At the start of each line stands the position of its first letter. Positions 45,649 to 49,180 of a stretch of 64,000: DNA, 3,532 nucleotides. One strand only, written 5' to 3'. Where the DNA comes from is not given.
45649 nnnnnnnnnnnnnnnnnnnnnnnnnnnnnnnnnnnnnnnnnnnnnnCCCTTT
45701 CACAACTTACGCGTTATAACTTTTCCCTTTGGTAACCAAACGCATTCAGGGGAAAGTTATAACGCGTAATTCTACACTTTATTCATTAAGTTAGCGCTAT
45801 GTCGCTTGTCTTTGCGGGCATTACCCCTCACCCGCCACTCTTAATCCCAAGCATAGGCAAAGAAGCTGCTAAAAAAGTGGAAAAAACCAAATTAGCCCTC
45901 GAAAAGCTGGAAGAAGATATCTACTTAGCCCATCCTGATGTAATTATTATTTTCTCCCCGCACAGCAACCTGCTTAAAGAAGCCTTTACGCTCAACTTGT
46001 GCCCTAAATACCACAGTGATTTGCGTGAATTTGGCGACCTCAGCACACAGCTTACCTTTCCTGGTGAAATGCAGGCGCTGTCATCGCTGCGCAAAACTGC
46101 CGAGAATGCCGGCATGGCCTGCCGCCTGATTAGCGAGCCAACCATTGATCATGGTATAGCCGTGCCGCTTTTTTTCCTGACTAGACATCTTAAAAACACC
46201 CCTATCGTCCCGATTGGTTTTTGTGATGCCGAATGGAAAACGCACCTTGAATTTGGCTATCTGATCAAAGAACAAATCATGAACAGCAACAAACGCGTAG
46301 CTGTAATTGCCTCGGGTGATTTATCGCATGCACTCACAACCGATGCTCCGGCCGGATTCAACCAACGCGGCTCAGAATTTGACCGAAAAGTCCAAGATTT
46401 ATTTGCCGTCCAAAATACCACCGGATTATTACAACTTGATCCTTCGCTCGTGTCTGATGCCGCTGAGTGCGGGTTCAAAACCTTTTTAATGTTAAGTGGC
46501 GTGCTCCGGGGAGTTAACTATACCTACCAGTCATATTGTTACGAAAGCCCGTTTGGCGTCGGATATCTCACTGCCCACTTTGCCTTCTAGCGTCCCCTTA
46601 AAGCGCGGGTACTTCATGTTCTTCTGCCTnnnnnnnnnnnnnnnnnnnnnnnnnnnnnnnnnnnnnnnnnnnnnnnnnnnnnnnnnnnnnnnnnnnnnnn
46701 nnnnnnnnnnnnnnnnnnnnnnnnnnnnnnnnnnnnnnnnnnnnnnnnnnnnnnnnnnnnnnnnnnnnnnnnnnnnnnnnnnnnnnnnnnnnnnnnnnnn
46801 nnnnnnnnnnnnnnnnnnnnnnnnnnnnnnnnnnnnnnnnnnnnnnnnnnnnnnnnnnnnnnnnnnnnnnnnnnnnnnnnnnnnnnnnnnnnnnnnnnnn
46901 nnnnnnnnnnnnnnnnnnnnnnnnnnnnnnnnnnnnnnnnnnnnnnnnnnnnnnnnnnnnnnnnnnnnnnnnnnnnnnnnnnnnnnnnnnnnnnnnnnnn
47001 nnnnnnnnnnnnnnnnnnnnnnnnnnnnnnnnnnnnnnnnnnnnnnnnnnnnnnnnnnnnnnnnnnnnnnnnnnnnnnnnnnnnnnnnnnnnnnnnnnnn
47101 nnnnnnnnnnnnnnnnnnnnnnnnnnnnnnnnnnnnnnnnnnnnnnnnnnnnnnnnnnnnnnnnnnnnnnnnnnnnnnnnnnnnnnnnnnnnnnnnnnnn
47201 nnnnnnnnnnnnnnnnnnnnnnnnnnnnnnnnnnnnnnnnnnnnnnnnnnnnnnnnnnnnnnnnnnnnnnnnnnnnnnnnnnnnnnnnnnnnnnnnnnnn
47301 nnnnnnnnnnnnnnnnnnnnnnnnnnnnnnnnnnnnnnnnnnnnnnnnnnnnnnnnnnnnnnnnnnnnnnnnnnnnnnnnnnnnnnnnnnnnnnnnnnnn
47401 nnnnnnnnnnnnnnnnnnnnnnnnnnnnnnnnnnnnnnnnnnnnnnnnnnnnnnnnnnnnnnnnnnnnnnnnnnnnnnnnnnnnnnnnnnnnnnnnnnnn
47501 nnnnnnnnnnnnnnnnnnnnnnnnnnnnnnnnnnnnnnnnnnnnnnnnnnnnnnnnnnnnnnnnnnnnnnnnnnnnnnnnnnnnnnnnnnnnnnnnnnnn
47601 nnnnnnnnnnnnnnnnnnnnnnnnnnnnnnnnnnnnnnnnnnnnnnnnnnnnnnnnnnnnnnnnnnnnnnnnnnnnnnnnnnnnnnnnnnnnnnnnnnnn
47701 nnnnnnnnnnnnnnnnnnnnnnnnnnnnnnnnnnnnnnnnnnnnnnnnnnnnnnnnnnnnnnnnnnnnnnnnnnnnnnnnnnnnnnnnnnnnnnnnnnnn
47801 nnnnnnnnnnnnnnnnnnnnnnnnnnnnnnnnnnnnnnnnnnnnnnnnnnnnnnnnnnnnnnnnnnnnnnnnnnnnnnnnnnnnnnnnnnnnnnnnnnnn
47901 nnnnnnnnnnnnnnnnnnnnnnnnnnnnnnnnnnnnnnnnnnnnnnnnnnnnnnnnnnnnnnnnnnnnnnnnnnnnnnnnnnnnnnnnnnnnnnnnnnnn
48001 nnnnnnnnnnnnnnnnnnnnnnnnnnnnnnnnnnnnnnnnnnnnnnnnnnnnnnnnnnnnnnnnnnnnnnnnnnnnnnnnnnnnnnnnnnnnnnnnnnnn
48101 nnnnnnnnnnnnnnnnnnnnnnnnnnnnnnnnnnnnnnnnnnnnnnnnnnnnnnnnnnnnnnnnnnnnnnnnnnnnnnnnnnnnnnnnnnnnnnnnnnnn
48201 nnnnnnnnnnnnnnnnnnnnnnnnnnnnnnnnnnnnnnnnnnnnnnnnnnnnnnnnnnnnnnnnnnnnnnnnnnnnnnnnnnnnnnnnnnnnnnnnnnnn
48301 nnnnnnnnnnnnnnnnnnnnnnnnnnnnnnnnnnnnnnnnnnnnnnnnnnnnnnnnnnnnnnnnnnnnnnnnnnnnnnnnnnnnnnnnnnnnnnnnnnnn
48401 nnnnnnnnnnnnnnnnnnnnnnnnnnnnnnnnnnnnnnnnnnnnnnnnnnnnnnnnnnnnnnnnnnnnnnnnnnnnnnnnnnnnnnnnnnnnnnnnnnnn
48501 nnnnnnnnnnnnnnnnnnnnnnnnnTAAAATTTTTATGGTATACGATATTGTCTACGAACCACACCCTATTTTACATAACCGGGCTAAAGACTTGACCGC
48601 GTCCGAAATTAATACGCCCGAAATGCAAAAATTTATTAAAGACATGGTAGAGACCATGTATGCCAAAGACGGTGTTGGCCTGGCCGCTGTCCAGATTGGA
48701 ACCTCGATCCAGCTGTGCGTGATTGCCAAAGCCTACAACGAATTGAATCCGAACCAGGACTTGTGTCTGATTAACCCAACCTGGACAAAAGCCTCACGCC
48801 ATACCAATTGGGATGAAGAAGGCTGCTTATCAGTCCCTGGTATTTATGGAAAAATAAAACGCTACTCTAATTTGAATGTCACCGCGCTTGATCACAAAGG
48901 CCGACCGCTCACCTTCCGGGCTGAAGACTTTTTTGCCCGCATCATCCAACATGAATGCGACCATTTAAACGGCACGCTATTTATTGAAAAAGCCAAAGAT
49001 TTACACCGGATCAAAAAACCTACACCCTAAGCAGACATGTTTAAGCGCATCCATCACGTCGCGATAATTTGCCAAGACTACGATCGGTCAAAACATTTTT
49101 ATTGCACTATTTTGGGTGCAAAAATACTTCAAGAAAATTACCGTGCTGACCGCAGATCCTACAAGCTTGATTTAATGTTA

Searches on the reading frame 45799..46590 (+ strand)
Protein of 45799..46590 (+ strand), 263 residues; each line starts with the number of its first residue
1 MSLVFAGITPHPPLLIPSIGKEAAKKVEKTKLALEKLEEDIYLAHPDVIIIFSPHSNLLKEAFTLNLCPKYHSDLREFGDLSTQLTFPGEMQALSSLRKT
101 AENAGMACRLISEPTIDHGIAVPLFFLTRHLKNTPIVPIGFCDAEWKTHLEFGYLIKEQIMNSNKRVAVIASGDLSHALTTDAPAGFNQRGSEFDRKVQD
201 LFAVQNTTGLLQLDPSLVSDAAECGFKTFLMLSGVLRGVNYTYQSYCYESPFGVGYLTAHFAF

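Call 7: search_protein_families(library=pfam, proteins=[window:45799-46590:+])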
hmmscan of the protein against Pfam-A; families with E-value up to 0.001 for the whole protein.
window:45799-46590:+ (263 aa): 2 families
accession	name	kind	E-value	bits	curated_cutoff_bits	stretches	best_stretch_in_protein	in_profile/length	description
PF02900.23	LigB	-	1.2e-33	116.8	26.3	1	8-256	4-266/269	Catalytic LigB subunit of aromatic ring-opening dioxygenase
PF01875.22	Memo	-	1.1e-06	28.5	27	1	112-179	117-182/269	Memo-like protein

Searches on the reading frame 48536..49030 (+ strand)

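Call 49: search_protein_families(library=pfam, max_evalue=0.000001, proteins=[window:48536-49030:+])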
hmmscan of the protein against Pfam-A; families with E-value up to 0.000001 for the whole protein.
window:48536-49030:+ (164 aa): 1 family
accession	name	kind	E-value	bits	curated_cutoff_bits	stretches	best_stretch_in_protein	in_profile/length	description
PF01327.26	Pep_deformylase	-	5.7e-50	169.4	22.8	1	3-157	2-154/156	Polypeptide deformylase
